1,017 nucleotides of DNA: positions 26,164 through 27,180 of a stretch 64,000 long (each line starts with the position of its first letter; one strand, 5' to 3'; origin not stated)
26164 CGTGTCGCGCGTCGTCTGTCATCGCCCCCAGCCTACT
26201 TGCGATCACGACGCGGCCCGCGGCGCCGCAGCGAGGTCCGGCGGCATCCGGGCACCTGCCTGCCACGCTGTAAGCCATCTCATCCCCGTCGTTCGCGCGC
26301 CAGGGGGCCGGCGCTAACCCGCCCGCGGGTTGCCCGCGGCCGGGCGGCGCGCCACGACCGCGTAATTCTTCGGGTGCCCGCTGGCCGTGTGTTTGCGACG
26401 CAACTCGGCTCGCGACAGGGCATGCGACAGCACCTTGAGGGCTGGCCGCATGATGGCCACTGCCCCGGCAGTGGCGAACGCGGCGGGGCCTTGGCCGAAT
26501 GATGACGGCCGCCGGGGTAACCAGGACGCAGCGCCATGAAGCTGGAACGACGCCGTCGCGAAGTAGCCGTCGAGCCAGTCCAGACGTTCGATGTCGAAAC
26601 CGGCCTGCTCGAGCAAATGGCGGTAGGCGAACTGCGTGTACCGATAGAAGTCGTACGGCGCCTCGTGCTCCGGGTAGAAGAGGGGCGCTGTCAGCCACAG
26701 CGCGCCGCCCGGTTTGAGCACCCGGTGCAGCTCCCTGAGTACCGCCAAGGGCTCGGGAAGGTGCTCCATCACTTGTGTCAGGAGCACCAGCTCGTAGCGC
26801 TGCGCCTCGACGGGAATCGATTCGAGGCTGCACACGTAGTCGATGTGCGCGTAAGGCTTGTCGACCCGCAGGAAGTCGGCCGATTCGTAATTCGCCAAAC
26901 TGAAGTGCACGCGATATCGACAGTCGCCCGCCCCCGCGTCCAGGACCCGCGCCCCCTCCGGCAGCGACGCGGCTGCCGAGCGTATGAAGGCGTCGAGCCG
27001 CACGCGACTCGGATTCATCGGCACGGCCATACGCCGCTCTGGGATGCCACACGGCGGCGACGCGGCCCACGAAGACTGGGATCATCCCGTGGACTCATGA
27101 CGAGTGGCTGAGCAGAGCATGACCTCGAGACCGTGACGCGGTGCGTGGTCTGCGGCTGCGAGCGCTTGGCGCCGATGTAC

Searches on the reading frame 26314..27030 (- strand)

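Call 81: search_protein_families(library=pfam, proteins=[window:26314-27030:-], max_evalue=0.001)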
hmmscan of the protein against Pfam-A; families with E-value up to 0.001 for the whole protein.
window:26314-27030:- (238 aa): 7 families
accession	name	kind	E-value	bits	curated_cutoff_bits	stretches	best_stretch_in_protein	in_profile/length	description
PF13489.12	Methyltransf_23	-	3.7e-13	50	27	1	11-148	8-162/164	Methyltransferase domain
PF08241.18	Methyltransf_11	-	1.6e-10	41.9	21.2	1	60-112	43-94/95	Methyltransferase domain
PF13649.12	Methyltransf_25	-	1.5e-06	29.3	27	1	66-109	52-97/97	Methyltransferase domain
PF08242.18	Methyltransf_12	-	2.2e-06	28.8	30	1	76-111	64-98/98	Methyltransferase domain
PF13847.12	Methyltransf_31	-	3.9e-06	27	27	1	67-115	61-111/145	Methyltransferase domain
PF05148.21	Methyltransf_8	-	9.1e-05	22.9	27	1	12-162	60-195/219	Hypothetical methyltransferase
PF01209.24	Ubie_methyltran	-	0.00061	19.7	20.1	1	58-130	95-170/233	ubiE/COQ5 methyltransferase family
